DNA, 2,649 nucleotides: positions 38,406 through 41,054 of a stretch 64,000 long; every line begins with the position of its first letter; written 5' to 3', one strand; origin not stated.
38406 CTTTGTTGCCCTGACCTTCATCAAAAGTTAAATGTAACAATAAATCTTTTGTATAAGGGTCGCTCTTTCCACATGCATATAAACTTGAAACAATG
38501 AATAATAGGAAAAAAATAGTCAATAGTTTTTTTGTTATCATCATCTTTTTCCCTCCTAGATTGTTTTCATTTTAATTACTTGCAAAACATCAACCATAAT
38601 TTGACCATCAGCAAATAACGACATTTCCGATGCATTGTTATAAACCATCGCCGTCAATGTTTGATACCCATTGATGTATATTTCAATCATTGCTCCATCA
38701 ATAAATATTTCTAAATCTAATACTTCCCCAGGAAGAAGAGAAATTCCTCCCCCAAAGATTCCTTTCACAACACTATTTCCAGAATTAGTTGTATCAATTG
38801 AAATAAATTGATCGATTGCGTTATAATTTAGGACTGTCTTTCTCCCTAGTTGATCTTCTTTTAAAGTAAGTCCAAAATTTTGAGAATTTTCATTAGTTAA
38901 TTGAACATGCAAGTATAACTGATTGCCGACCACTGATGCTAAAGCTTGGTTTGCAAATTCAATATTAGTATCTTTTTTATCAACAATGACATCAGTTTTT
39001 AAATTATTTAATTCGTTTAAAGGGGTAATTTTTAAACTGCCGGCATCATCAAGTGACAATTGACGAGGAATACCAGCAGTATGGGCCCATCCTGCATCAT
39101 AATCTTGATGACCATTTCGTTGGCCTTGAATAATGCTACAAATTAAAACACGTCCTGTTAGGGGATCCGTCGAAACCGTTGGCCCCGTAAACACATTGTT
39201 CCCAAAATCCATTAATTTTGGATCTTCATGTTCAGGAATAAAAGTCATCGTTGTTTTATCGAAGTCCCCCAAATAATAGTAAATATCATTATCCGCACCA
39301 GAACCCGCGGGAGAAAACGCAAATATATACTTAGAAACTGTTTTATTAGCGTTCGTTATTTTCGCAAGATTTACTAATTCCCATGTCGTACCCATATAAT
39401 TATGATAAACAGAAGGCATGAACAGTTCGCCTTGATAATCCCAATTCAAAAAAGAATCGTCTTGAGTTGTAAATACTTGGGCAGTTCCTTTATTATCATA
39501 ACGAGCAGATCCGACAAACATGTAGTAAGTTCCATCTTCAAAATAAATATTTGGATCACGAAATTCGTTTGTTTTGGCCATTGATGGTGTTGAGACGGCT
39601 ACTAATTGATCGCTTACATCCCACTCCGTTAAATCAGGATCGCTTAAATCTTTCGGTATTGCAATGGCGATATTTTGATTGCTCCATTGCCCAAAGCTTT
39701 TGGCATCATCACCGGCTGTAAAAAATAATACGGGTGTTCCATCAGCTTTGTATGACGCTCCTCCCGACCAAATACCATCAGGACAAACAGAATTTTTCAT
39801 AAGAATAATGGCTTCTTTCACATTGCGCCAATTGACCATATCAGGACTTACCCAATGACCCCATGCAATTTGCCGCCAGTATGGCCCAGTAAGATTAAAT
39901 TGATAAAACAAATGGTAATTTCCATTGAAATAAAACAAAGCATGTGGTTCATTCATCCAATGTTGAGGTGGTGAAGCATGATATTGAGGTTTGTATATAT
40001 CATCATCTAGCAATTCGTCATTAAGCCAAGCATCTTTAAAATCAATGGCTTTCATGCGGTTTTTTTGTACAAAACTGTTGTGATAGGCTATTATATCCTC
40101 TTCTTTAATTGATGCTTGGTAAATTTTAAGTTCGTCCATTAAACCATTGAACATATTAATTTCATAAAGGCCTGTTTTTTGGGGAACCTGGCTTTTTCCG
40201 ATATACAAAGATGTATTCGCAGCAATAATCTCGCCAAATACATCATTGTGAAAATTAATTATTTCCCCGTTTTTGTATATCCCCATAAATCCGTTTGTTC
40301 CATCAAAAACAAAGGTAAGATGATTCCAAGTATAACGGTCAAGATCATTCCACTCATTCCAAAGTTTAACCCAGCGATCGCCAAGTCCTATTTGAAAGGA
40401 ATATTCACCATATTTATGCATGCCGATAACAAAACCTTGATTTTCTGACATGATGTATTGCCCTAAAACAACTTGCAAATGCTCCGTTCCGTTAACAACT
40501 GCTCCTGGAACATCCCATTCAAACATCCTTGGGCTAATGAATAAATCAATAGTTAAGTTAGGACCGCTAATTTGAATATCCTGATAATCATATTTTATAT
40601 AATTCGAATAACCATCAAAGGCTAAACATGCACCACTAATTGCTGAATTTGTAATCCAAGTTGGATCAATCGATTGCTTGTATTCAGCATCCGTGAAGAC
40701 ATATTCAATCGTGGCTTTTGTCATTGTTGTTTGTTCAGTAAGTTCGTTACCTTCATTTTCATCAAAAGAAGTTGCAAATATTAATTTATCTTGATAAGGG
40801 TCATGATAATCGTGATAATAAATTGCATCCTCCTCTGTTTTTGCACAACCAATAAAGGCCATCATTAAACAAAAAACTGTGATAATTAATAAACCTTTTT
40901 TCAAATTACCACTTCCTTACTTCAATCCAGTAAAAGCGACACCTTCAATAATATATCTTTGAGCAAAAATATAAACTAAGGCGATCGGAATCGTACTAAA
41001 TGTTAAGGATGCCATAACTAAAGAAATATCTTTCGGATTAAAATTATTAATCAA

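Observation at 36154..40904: Two paralogous GH32-like lipoproteins with Glu replacing the canonical nucleophile Asp (WMNEPHA instead of WMNDPNG)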

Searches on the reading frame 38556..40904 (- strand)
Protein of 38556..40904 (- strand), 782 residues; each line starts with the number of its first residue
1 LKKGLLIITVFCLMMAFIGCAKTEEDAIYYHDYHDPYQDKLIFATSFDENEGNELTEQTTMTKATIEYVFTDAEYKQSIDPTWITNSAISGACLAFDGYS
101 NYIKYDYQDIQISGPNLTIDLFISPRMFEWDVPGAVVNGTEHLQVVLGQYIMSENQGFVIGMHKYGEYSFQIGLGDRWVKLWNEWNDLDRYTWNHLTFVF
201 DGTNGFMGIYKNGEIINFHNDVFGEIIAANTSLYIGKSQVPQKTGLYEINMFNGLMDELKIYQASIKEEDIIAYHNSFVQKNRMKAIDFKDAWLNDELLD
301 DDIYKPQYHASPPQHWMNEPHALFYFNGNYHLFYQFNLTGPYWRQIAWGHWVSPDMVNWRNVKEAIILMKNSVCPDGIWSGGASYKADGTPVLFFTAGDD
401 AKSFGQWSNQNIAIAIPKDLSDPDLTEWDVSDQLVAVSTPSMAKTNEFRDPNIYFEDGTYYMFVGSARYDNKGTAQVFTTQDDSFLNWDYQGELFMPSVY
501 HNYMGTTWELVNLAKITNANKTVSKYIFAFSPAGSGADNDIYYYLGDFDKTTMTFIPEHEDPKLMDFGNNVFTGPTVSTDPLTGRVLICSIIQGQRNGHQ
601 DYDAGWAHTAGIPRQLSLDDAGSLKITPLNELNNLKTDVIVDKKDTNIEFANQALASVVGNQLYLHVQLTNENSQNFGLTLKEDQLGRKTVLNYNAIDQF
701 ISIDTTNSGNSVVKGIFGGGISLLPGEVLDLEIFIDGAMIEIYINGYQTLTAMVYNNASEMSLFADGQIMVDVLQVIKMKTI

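Call 7: search_protein_families(library=pfam, proteins=[window:38556-40904:-], max_evalue=0.01)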
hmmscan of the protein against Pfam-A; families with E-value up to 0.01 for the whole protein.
window:38556-40904:- (782 aa): 3 families
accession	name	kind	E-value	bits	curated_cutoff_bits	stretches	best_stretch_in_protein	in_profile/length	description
PF00251.26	Glyco_hydro_32N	-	1.7e-57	195.8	22.1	1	309-627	1-306/307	Glycosyl hydrolases family 32 N-terminal domain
PF08244.19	Glyco_hydro_32C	-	1.7e-17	64.4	21.9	1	640-770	11-150/158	Glycosyl hydrolases family 32 C terminal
PF13385.13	Laminin_G_3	-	2.7e-13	50.7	27.6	1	149-271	35-150/151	Concanavalin A-like lectin/glucanases superfamily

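Call 27: find_homologous_proteins(query=window:38556-40904:-, max_evalue=1e-10)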
Query window:38556-40904:- (782 aa): 1385 proteins with E <= 1e-10 among 7398 candidates; the best 120 are listed.
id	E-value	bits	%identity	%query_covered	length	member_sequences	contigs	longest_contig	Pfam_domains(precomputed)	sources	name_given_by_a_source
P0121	0.0e+0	1802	100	98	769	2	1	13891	PF08244.20,PF00251.27,PF13385.14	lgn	-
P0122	0.0e+0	1458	77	99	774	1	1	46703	PF08244.20,PF00251.27,PF13385.14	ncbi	-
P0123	0.0e+0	1143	60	100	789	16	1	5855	PF08244.20,PF00251.27,PF13385.14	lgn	-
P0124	1.3e-292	991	55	100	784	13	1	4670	PF08244.20,PF00251.27,PF13385.14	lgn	-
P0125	8.2e-290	982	57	96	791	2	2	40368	PF08244.20,PF00251.27,PF13385.14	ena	-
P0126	1.0e-289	981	54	100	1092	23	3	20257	PF08244.20,PF00251.27,PF13385.14,PF00528.28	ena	-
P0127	2.8e-278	943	53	98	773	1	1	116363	PF08244.20,PF00251.27,PF13385.14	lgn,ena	-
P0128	4.7e-276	936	53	96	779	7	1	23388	PF08244.20,PF00251.27,PF13385.14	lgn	-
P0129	3.0e-275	933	52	99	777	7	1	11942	PF08244.20,PF00251.27,PF13385.14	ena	-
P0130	9.9e-274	928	53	98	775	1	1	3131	PF08244.20,PF00251.27,PF13385.14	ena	-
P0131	8.8e-263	892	51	100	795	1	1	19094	PF08244.20,PF00251.27,PF13385.14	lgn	-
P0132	1.2e-259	882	49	100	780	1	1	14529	PF08244.20,PF00251.27,PF13385.14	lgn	-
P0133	1.3e-259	882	53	96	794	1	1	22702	PF08244.20,PF00354.25,PF00251.27,PF13385.14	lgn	-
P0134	3.7e-258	877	51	99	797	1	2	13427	PF08244.20,PF00251.27,PF13385.14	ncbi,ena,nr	ncbi:MAG: GH32 C-terminal domain-containing protein [Clostridia bacterium]|nr:GH32 C-terminal domain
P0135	1.6e-256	872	49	100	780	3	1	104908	PF08244.20,PF00354.25,PF00251.27,PF13385.14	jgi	jgi:sucrose-6-phosphate hydrolase SacC (GH32 family)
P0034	7.1e-188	645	40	96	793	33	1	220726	PF08244.20,PF00251.27,PF13385.14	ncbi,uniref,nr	ncbi:LamG-like jellyroll fold domain-containing protein [Pumilibacter muris]|uniref:LamG-like jellyr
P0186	3.6e-175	603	40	95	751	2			PF08244.20,PF00354.25,PF00251.27,PF13385.14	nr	nr:InuG [synthetic construct]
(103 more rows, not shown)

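Call 29: list_cluster_members(proteins=[P0186, P0034, P0067])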
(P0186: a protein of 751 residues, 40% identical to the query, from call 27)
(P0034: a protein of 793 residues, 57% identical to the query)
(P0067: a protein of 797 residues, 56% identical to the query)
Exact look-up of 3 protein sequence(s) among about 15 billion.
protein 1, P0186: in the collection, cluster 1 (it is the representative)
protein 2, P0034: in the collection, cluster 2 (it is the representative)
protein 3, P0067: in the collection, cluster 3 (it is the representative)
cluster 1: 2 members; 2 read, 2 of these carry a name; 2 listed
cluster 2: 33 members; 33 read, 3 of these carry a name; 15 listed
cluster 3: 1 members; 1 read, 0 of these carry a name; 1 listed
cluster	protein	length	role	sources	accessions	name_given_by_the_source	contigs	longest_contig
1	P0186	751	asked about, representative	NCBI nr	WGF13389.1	InuG [synthetic construct]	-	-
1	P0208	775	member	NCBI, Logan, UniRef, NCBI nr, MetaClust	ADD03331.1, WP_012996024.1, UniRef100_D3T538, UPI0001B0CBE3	Glycosyl hydrolase family 32 domain protein [Thermoanaerobacter italicus Ab9] | beta-fructofuranosidase n=1 Tax=Thermoanaerobacter italicus (strain DSM 9252 / Ab9) ... | GH32 C-terminal domain-containing protein [Thermoanaerobacter italicus]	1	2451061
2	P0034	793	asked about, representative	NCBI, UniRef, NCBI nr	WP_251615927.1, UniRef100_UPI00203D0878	LamG-like jellyroll fold domain-containing protein [Pumilibacter muris] | LamG-like jellyroll fold domain-containing protein n=1 Tax=Pumilibacter muris ... | GH32 C-terminal domain-containing protein [Pumilibacter muris]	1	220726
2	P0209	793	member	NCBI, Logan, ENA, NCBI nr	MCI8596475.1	MAG: glycoside hydrolase [Clostridia bacterium] | glycoside hydrolase [Clostridia bacterium]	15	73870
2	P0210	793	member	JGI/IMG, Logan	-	sucrose-6-phosphate hydrolase SacC (GH32 family)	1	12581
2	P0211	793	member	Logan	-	-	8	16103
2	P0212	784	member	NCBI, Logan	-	-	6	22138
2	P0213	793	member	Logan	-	-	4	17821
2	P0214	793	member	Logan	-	-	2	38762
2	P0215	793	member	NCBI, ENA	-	-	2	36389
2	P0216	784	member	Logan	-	-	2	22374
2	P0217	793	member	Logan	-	-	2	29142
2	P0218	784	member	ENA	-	-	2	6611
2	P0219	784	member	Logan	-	-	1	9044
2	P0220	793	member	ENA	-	-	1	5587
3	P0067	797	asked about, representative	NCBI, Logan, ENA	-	-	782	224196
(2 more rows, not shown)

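Call 40: search_protein_families(library=ncbifam, proteins=[window:38556-40904:-], max_evalue=0.01)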
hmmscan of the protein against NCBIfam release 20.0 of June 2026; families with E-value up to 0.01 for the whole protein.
window:38556-40904:- (782 aa): 2 families
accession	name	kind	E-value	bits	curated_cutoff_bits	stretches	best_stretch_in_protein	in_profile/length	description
TIGR01322.1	scrB_fam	subfamily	3.2e-54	184.4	356.4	1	300-756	9-446/447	sucrose-6-phosphate hydrolase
NF041092.1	beta-fruc_BfrA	equivalog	4.9e-40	137.6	900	1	304-757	2-408/433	beta-fructosidase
